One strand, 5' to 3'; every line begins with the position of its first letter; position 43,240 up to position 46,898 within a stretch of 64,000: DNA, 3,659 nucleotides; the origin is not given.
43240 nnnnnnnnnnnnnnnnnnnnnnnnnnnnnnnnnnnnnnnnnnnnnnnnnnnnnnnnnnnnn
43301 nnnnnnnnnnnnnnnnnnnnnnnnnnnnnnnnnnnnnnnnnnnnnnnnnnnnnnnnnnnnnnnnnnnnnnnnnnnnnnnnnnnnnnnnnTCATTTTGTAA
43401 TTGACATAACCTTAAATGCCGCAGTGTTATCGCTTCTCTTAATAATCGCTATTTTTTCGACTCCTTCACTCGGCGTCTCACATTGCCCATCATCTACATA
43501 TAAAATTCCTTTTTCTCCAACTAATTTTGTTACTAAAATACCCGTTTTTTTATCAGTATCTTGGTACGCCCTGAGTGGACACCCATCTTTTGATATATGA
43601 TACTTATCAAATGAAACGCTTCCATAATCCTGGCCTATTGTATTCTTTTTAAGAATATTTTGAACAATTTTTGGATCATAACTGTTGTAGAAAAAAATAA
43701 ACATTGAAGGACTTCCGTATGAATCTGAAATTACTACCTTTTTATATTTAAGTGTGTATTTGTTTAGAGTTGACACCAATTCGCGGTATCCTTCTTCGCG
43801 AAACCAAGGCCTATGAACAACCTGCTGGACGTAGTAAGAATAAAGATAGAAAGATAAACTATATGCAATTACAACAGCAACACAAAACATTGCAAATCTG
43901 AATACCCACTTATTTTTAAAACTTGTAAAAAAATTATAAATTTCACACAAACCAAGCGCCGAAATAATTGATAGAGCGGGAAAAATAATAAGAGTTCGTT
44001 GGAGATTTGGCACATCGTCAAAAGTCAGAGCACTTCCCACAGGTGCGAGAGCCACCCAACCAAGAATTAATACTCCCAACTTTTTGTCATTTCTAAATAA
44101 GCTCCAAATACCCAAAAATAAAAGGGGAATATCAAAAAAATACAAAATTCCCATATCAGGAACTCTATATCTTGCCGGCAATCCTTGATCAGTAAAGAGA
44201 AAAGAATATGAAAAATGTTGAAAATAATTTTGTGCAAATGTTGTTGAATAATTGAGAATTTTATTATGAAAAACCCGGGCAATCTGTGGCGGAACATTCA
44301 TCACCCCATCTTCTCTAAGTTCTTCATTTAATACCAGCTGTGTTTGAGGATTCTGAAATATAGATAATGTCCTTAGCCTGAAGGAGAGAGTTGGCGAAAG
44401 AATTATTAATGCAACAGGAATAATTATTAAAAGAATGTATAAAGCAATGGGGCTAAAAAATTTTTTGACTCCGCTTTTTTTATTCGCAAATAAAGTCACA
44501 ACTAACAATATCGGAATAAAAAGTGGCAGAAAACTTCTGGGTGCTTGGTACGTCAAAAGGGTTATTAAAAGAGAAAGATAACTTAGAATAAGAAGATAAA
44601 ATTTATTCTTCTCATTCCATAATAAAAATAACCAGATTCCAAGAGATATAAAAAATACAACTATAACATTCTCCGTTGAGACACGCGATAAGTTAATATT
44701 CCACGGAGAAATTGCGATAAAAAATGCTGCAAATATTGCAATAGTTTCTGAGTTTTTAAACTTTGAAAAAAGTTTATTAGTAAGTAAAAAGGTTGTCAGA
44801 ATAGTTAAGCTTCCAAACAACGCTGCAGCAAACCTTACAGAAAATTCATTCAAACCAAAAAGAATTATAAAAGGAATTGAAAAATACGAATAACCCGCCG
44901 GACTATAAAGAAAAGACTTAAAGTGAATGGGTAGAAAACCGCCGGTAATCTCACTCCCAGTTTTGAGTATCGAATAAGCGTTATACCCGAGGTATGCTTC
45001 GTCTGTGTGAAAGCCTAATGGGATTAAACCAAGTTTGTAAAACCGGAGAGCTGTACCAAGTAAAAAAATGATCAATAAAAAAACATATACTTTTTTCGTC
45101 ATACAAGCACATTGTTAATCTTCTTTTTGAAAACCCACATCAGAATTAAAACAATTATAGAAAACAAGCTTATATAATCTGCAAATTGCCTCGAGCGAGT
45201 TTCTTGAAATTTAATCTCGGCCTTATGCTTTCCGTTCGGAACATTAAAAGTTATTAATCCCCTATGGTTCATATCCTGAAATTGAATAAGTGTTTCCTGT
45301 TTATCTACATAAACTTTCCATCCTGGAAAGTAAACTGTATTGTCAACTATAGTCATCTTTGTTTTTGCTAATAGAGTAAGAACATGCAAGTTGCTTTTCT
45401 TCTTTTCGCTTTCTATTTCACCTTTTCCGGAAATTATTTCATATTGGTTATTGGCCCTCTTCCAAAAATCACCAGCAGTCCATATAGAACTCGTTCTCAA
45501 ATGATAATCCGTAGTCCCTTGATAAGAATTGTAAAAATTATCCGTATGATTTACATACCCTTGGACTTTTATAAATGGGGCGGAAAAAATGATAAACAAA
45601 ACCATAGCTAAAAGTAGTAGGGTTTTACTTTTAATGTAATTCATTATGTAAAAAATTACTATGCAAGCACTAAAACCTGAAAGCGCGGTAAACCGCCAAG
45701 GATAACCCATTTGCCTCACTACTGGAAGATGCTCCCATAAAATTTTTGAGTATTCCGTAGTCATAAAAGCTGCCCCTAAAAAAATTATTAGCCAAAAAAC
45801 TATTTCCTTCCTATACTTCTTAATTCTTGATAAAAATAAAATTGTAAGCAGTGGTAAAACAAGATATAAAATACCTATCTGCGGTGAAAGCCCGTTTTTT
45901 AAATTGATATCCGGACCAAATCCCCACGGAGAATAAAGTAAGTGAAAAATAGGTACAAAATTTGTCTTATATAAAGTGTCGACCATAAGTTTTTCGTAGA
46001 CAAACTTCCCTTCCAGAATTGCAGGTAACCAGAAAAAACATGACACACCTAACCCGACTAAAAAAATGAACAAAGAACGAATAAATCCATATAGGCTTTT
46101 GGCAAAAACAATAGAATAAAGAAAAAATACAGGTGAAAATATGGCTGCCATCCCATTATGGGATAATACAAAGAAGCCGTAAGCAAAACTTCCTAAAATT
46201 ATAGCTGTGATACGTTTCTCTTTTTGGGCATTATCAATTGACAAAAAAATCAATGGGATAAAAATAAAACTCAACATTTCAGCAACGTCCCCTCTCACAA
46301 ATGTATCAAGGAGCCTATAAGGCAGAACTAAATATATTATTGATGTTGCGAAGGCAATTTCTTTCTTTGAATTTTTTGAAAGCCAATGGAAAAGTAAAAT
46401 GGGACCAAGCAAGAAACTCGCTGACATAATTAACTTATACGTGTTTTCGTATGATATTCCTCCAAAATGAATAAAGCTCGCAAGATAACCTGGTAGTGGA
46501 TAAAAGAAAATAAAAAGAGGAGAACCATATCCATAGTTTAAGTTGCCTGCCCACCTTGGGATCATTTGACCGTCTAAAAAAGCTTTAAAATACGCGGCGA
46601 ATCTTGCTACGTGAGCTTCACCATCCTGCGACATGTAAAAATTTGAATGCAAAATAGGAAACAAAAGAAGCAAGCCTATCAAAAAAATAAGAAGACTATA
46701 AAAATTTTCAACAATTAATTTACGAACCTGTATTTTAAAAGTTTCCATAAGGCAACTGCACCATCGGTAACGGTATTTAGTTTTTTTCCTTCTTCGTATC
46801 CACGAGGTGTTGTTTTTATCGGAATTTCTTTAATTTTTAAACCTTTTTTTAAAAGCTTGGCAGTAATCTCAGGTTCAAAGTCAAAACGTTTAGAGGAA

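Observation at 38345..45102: A tandem quadruplication of PMT/ArnT-like GT-C genes.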

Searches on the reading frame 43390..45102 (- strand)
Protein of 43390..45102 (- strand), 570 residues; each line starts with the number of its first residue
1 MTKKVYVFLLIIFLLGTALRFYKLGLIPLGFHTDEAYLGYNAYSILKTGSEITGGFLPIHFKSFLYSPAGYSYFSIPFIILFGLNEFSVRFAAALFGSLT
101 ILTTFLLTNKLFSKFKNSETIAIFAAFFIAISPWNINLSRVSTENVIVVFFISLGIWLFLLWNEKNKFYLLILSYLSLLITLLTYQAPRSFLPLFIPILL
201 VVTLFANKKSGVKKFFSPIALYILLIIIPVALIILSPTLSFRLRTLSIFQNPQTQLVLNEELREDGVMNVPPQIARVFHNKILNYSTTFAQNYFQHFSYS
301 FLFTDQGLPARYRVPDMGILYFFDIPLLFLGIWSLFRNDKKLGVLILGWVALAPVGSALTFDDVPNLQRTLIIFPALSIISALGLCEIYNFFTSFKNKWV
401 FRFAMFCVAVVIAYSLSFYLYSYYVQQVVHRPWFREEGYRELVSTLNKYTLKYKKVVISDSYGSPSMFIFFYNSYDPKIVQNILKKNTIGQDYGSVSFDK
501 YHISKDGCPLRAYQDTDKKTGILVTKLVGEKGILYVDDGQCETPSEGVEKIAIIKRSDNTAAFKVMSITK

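Call 5: search_protein_families(library=pfam, proteins=[window:43390-45102:-], max_evalue=0.01)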
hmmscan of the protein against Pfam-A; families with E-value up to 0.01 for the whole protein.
window:43390-45102:- (570 aa): 3 families
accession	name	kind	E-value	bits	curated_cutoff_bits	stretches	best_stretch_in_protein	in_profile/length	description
PF13231.12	PMT_2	-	8.1e-08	33.1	26.1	1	71-231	6-158/160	Dolichyl-phosphate-mannose-protein mannosyltransferase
PF14264.12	Glucos_trans_II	-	0.00022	20.9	30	1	85-358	42-291/317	Glucosyl transferase GtrII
PF02366.24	PMT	-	0.00082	19.4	22.7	1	75-242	70-242/245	Dolichyl-phosphate-mannose-protein mannosyltransferase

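Call 23: search_protein_families(library=ncbifam, proteins=[window:43390-45102:-], max_evalue=0.001)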
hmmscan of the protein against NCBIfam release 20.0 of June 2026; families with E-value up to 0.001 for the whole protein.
window:43390-45102:- (570 aa): 2 families
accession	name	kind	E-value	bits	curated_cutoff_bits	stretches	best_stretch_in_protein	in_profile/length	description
TIGR03663.1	TIGR03663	subfamily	5.3e-13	48.8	126.25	1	9-228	4-210/435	flippase activity-associated protein Agl23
NF009784.2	PRK13279.1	equivalog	0.00033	19.4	567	1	42-234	39-226/539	lipid IV(A) 4-amino-4-deoxy-L-arabinosyltransferase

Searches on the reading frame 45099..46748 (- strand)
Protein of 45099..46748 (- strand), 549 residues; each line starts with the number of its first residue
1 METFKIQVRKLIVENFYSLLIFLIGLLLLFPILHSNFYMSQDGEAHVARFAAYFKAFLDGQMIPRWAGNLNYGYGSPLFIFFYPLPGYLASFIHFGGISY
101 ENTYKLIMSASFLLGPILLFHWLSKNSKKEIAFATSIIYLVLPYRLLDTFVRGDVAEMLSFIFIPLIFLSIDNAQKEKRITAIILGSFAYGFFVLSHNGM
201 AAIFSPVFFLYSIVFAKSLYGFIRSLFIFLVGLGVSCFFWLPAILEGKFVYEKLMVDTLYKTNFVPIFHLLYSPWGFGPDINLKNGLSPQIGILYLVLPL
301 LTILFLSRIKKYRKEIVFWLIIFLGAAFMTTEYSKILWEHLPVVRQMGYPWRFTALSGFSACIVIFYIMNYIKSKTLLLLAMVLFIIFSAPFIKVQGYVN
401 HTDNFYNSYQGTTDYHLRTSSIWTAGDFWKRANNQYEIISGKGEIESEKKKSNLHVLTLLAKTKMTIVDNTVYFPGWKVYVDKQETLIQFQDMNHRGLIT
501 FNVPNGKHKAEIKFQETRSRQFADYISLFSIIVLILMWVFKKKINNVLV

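Call 5: search_protein_families(library=pfam, proteins=[window:45099-46748:-], max_evalue=0.01)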
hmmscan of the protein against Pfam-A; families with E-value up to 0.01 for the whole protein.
window:45099-46748:- (549 aa): 1 family
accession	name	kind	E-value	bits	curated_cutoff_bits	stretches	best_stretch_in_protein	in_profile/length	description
PF10131.15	PTPS_related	-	1.8e-13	50.3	26.4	1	81-388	3-300/621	6-pyruvoyl-tetrahydropterin synthase related domain; membrane protein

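Call 23: search_protein_families(library=ncbifam, proteins=[window:45099-46748:-], max_evalue=0.001)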
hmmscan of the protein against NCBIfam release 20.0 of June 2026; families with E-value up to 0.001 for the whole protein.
window:45099-46748:- (549 aa): 0 families
